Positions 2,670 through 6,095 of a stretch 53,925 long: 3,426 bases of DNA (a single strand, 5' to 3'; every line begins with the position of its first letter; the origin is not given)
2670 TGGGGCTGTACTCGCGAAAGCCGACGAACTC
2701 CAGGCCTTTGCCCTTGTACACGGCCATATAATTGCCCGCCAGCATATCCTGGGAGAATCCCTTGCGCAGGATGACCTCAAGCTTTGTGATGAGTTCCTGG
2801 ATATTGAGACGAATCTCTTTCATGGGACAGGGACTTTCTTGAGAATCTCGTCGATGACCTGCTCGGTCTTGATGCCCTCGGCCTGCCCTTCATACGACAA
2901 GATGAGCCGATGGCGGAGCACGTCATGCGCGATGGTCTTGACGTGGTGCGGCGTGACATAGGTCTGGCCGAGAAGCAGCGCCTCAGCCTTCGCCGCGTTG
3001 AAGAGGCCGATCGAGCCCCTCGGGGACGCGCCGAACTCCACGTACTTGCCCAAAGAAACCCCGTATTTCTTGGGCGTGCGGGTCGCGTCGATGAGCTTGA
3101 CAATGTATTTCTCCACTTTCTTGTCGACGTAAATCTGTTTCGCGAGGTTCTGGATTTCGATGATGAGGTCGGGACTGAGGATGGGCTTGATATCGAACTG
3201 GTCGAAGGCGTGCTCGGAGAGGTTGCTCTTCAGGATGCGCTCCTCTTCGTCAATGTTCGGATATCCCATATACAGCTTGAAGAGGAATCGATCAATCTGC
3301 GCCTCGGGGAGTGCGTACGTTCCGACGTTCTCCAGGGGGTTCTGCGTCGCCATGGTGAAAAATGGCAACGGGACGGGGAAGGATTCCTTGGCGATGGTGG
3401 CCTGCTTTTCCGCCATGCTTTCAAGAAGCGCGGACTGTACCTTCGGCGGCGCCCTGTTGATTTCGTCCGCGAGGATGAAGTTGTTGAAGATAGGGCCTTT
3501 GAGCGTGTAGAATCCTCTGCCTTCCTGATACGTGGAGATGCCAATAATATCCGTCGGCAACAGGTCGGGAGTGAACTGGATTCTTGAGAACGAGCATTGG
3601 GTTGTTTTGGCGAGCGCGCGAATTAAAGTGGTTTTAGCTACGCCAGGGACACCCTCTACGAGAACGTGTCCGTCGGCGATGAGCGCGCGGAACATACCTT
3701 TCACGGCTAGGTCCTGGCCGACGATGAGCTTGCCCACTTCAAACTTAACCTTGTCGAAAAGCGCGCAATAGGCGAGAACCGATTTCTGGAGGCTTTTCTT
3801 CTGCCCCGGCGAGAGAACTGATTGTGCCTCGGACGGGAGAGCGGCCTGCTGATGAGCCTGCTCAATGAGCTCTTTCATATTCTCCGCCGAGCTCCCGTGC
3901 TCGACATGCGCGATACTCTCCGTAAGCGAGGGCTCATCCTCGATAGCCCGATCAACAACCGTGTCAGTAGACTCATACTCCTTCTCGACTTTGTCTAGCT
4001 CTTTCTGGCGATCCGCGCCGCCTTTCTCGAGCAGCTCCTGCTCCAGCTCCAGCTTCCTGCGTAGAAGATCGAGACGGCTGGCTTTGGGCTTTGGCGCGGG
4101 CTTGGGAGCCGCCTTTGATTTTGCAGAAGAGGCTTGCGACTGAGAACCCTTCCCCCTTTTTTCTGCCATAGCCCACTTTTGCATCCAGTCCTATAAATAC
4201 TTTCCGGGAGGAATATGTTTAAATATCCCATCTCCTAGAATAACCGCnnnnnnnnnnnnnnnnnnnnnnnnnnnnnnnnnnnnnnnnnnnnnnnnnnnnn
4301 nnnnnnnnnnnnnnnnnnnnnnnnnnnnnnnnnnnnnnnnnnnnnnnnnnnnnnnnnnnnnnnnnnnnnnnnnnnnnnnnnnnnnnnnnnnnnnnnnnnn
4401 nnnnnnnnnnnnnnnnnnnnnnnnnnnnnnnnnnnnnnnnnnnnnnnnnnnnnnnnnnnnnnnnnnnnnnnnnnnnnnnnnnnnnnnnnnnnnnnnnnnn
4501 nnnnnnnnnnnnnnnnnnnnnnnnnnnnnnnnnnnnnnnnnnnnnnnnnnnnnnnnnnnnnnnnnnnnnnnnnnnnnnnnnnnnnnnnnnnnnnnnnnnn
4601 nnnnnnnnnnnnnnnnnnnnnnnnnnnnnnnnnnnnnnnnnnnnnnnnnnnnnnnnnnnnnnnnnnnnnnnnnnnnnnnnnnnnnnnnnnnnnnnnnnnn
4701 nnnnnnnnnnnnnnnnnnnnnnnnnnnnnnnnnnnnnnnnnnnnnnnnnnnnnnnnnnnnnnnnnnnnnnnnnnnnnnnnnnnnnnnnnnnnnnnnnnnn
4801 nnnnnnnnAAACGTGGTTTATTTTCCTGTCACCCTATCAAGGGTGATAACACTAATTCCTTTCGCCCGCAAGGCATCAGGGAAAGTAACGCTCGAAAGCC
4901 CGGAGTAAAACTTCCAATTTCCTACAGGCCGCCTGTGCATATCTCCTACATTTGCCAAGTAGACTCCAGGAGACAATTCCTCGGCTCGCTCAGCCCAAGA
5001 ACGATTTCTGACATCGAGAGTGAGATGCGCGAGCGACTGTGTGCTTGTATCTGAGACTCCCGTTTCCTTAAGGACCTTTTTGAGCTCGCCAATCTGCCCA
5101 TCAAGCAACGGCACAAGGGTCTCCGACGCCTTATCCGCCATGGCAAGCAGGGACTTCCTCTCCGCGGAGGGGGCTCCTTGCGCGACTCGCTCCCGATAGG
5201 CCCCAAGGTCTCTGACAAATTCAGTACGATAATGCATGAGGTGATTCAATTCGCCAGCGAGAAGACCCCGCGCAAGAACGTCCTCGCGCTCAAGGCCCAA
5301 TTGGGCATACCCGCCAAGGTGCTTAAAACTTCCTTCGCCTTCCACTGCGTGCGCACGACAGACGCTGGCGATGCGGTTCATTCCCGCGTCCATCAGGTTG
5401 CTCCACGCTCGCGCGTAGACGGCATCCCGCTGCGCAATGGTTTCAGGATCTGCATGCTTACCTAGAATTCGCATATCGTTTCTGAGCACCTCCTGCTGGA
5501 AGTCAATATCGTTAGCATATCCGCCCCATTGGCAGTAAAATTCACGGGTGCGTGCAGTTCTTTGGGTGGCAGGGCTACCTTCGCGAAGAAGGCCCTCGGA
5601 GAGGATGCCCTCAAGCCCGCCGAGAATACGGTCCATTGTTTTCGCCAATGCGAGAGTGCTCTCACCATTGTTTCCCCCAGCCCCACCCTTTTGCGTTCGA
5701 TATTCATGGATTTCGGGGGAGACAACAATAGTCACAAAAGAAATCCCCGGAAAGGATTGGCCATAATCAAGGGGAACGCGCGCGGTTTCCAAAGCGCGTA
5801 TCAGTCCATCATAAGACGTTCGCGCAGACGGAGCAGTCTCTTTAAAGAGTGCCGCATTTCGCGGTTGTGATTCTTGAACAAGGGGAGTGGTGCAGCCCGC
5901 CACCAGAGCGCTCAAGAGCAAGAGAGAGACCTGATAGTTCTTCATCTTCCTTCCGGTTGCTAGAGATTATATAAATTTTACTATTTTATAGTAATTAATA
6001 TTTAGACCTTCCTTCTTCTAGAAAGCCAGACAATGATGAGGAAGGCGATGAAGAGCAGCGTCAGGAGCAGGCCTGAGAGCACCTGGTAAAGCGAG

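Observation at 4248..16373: A cytoplasmic helical module recurs in three genes and an ectodomain module in two, linking the island into one candidate system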

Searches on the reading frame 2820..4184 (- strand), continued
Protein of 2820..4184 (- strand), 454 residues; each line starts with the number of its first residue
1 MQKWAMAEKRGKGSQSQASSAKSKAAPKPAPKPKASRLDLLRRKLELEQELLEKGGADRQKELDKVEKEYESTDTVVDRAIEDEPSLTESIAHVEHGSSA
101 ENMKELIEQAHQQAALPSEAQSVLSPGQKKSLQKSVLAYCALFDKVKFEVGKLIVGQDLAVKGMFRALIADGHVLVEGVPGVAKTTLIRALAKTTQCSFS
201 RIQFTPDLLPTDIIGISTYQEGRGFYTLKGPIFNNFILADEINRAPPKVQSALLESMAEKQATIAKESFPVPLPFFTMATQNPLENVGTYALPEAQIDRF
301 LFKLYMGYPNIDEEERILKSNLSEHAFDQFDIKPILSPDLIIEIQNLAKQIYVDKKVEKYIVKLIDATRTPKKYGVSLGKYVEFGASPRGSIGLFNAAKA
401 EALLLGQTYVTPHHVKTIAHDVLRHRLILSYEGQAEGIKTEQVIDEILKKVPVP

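Call 95: get_annotated_region(hit=H55, flank=6000)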
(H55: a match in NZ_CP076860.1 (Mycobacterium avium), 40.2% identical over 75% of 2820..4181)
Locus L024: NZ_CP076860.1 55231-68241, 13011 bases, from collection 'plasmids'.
description: Mycobacterium avium subsp. hominissuis strain OCU901s_S2_2s plasmid pS2b, complete sequence
organism: Mycobacterium avium (NCBI taxid 439334)
taxonomy: Bacteria; Actinomycetota; Actinomycetes; Mycobacteriales; Mycobacteriaceae; Mycobacterium; Mycobacterium avium
host: -; source: Homo sapiens,sputum; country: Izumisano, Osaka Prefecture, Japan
typing (MOB-suite, as given by PLSDB): mobilizable; relaxase MOBP
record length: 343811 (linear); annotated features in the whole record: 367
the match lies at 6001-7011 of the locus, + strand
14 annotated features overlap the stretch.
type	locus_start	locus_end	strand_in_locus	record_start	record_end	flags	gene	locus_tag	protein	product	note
CDS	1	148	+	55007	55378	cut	-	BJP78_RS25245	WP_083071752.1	hypothetical protein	-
CDS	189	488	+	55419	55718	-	-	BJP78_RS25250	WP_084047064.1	hypothetical protein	-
CDS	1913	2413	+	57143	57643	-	-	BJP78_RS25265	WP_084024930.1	hypothetical protein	-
CDS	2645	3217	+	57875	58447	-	-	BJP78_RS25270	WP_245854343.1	helix-turn-helix domain-containing protein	-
CDS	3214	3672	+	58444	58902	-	-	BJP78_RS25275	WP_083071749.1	hypothetical protein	-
CDS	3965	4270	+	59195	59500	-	-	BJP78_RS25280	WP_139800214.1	hypothetical protein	-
CDS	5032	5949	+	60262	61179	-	-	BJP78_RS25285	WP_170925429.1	DUF4878 domain-containing protein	-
CDS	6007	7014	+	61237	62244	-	-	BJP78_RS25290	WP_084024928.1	MoxR family ATPase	-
CDS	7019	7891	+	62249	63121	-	-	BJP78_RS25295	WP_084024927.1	DUF58 domain-containing protein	-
CDS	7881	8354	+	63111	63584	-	-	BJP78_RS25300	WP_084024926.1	hypothetical protein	-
CDS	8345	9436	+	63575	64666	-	-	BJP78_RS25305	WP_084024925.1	hypothetical protein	-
CDS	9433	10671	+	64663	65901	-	-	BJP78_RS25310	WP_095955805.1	hypothetical protein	-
CDS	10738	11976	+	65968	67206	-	-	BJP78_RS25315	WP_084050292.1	IS110 family transposase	-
CDS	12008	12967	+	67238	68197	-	-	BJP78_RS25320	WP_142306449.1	hypothetical protein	-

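Call 96: get_annotated_region(hit=H63, flank=6000)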
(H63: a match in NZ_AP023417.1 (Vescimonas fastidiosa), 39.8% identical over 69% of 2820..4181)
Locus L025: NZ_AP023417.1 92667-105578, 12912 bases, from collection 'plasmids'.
description: Vescimonas fastidiosa strain MM35 plasmid pMM35_02
organism: Vescimonas fastidiosa (NCBI taxid 2714353)
taxonomy: Bacteria; Bacillota; Clostridia; Eubacteriales; Oscillospiraceae; Vescimonas; Vescimonas fastidiosa
host: -; source: Homo sapiens; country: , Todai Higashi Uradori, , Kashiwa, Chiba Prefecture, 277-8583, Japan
typing (MOB-suite, as given by PLSDB): non-mobilizable
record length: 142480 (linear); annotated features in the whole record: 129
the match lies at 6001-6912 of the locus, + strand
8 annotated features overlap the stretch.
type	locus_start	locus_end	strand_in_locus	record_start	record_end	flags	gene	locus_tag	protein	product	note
CDS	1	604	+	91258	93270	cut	-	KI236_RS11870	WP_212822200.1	dockerin type I domain-containing protein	GO:0000272 - polysaccharide catabolic process [Evidence IEA]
CDS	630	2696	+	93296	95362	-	-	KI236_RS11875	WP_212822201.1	hypothetical protein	-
CDS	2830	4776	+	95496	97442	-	-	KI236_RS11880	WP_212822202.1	DUF4430 domain-containing protein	-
CDS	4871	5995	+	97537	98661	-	-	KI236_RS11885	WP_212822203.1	terpene cyclase/mutase family protein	-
CDS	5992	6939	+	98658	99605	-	-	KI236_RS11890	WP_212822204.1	MoxR family ATPase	-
CDS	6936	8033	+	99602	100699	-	-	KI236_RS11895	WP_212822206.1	DUF58 domain-containing protein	-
CDS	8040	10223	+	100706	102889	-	-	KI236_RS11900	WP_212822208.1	transglutaminase-like domain-containing protein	-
CDS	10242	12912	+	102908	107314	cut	-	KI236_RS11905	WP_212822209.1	dockerin type I domain-containing protein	GO:0000272 - polysaccharide catabolic process [Evidence IEA]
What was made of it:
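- Closest known: PFNA cluster of bifidobacteria. Same: A Vescimonas plasmid likewise shows large dockerin-type proteins flanking MoxR-DUF58-transglutaminase (call 96).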

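Call 97: get_annotated_region(hit=H58, flank=6000)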
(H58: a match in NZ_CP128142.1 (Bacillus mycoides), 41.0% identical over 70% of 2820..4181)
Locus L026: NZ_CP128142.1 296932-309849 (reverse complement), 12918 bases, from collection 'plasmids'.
description: Bacillus mycoides strain SIN3.1 plasmid unnamed2, complete sequence
organism: Bacillus mycoides (NCBI taxid 1405)
taxonomy: Bacteria; Bacillota; Bacilli; Bacillales; Bacillaceae; Bacillus; Bacillus mycoides
host: -; source: bacterial isolate,field soil; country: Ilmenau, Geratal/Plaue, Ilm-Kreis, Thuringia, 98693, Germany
typing (MOB-suite, as given by PLSDB): conjugative; replicon rep_cluster_1869; relaxase MOBP; mating-pair formation MPF_T
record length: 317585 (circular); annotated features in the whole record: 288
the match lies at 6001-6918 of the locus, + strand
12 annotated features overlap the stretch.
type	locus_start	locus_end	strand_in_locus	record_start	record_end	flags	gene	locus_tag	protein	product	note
CDS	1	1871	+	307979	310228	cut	-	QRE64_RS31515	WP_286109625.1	cell wall-binding protein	-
CDS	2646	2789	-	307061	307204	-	-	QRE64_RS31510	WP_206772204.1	helix-turn-helix domain-containing protein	-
CDS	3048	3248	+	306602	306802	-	-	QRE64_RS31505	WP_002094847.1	helix-turn-helix transcriptional regulator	-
CDS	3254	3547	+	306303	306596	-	-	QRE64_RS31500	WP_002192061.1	hypothetical protein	-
CDS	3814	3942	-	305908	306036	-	-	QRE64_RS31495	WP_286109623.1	hypothetical protein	-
CDS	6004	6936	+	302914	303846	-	-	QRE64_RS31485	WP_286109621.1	AAA family ATPase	-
CDS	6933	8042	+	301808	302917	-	-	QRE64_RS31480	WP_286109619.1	DUF58 domain-containing protein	-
CDS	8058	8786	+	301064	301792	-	-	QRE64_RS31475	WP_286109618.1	signal peptidase II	-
CDS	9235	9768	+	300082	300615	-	-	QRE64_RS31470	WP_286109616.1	GrpB family protein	-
CDS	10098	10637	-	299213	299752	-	-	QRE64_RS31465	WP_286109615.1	hypothetical protein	-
CDS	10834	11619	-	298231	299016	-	-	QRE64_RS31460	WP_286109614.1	GNAT family N-acetyltransferase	-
CDS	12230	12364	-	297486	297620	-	-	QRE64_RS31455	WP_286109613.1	hypothetical protein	-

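Call 100: search_protein_families(library=pfam, proteins=[L018:5345-6322:+, L019:3273-4244:+, L023:10572-11318:-, L025:8040-10223:+, L024:7881-8354:+, L016:8911-9549:+], max_evalue=0.01)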
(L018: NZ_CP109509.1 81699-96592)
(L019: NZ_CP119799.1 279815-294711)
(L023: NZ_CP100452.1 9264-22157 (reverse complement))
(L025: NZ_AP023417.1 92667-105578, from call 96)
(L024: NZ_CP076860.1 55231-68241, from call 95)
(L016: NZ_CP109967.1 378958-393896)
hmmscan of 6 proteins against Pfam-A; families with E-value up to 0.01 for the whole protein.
L018:5345-6322:+ (325 aa): 2 families
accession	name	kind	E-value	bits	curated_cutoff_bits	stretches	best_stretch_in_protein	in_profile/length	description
PF13559.11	DUF4129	-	5.2e-13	49.3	24.8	1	237-304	2-68/69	Domain of unknown function (DUF4129)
PF23714.1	Rv3627c_N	-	0.003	17.9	27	0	10-33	8-31/58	Carboxypeptidase Rv3627c-like, N-terminal domain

L019:3273-4244:+ (323 aa): 1 family
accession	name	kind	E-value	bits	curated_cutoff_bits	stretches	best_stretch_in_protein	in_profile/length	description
PF13559.11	DUF4129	-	1.4e-08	35.1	24.8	1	236-297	4-64/69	Domain of unknown function (DUF4129)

L023:10572-11318:- (248 aa): 1 family
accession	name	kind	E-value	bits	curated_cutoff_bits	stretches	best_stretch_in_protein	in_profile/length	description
PF13559.11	DUF4129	-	7.6e-15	55.2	24.8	1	168-234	3-69/69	Domain of unknown function (DUF4129)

L025:8040-10223:+ (727 aa): 2 families
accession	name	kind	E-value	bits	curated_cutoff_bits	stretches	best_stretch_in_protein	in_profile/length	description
PF01841.26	Transglut_core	-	1.4e-19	70.8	23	1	454-556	19-107/108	Transglutaminase-like superfamily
PF11992.13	TgpA_N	-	9.1e-05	22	30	1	33-303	2-256/333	TgpA N-terminal domain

L024:7881-8354:+ (157 aa): 0 families

L016:8911-9549:+ (212 aa): 2 families
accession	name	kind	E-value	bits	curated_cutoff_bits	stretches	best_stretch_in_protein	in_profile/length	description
PF14316.11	DUF4381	-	1.3e-35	123.3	27.2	1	51-186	3-139/145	Domain of unknown function (DUF4381)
PF19911.4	DUF6384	-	0.00088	18.9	25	1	66-123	95-152/308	Family of unknown function (DUF6384)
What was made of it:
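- On DUF4129 (PF13559): hhalign of 68 family sequences against 3 DUF4129 domains (Pfam 35-55 bits, call 100) gives P=0.0073, probability 5%, with 76 colinear columns.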

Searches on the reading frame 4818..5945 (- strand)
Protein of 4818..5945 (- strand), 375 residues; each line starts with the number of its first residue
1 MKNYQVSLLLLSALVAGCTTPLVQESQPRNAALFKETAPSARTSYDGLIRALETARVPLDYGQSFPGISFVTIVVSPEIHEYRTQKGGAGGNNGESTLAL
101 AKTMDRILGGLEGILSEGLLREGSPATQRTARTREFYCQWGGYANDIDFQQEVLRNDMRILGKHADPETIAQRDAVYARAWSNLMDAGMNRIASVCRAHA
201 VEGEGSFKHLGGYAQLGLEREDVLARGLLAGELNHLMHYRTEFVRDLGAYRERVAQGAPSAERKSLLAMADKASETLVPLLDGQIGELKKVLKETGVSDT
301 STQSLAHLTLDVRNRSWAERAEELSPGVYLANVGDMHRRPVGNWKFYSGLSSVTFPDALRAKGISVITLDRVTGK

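Call 6: search_protein_families(library=pfam, proteins=[window:4818-5945:-], max_evalue=0.1)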
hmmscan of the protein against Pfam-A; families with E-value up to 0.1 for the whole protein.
window:4818-5945:- (375 aa): 1 family
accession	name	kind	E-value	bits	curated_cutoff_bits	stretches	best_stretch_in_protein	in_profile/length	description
PF01963.22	TraB_PrgY_gumN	-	0.072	13.4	26.8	0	269-337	173-243/263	TraB/PrgY/gumN family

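Call 101: search_protein_families(library=ncbifam, proteins=[window:4818-5945:-], max_evalue=0.05)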
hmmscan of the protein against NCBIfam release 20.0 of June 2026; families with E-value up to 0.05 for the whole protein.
window:4818-5945:- (375 aa): 0 families
